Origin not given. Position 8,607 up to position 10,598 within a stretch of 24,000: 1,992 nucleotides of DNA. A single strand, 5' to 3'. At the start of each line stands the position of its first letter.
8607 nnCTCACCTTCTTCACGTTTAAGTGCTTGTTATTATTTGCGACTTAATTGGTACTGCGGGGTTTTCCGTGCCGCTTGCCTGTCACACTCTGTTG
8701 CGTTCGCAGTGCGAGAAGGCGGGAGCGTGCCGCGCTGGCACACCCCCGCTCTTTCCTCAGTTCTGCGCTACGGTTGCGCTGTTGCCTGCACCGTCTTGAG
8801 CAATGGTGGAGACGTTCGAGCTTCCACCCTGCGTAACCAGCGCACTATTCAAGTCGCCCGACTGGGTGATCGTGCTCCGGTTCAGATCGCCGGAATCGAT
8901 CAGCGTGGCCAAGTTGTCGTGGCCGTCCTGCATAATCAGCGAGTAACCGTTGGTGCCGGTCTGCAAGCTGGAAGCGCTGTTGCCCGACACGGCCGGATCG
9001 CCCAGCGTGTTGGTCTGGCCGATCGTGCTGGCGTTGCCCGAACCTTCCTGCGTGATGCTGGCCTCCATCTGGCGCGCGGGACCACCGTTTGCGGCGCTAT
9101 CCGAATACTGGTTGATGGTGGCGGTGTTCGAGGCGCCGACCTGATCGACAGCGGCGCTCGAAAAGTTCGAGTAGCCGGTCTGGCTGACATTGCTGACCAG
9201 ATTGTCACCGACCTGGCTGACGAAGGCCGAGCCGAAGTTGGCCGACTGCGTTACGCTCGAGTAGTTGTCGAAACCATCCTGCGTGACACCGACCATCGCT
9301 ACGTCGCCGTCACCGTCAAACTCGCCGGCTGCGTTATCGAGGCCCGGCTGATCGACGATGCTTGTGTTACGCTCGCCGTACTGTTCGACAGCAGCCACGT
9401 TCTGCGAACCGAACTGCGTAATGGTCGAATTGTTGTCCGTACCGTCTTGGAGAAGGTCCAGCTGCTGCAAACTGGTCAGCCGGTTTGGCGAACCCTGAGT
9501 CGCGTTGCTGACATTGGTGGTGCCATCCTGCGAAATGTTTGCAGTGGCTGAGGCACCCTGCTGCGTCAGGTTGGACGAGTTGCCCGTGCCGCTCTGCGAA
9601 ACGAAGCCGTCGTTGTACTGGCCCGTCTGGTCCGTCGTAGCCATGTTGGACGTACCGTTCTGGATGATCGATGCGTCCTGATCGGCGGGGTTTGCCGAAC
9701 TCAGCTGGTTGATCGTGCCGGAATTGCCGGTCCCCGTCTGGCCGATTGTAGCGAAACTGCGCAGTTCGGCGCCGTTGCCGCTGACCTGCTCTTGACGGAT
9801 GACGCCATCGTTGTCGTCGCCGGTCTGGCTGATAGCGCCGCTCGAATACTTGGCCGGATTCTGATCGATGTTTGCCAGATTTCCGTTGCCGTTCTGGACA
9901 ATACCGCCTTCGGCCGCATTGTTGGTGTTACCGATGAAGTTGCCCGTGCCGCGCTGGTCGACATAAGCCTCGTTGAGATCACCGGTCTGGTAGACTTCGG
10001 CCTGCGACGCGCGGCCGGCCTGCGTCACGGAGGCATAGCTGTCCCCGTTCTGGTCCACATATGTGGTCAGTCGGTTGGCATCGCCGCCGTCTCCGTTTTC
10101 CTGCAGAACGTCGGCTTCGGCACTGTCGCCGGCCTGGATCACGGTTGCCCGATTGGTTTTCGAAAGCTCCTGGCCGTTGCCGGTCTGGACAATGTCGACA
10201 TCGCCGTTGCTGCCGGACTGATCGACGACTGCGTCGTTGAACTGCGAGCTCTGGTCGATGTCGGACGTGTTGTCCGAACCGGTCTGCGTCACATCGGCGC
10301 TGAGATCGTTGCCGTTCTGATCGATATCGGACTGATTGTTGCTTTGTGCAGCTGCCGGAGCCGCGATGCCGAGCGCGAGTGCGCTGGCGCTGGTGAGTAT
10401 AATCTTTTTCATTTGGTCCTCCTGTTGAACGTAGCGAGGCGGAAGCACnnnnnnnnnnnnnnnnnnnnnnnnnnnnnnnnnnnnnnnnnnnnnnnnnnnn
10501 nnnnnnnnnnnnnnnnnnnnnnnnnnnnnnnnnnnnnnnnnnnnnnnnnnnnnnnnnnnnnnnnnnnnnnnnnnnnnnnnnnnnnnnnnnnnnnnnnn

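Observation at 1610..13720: Expanded, unidirectional curli-type amyloid secretion locus without CsgE/CsgD and with three unassigned accessory genes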

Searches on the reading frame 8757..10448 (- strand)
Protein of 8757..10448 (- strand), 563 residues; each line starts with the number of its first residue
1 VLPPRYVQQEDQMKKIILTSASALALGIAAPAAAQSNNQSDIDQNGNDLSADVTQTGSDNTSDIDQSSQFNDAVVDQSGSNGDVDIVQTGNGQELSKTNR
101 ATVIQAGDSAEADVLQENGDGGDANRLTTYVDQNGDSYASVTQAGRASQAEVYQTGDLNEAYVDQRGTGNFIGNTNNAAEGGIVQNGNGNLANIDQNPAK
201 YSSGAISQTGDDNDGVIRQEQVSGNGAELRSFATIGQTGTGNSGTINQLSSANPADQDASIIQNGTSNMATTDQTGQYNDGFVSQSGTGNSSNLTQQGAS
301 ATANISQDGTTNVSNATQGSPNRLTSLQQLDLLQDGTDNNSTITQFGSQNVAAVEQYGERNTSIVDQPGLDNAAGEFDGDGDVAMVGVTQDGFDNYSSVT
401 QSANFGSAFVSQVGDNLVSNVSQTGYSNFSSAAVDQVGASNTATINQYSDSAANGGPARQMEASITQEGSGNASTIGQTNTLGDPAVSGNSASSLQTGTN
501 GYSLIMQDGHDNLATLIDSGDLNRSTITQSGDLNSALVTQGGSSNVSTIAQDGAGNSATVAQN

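Call 4: search_protein_families(library=pfam, proteins=[window:8757-10448:-], max_evalue=0.1)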
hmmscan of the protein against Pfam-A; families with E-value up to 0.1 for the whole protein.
window:8757-10448:- (563 aa): 1 family
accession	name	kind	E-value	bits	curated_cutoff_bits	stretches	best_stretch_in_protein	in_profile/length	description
PF07012.17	Curlin_rpt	-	8e-49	163.7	20.7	11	336-369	1-34/34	Curlin associated repeat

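Call 5: search_protein_families(library=ncbifam, proteins=[window:8757-10448:-], max_evalue=0.1)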
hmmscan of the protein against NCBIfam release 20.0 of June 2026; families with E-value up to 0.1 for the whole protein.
window:8757-10448:- (563 aa): 2 families
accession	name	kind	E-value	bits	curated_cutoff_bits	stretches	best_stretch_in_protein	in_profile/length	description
NF007506.1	PRK10101.1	equivalog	2e-58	196.4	165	7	231-320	45-130/151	curli minor subunit CsgB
NF007470.1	PRK10051.1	equivalog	1.7e-38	131.9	160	7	182-296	45-149/150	curli major subunit CsgA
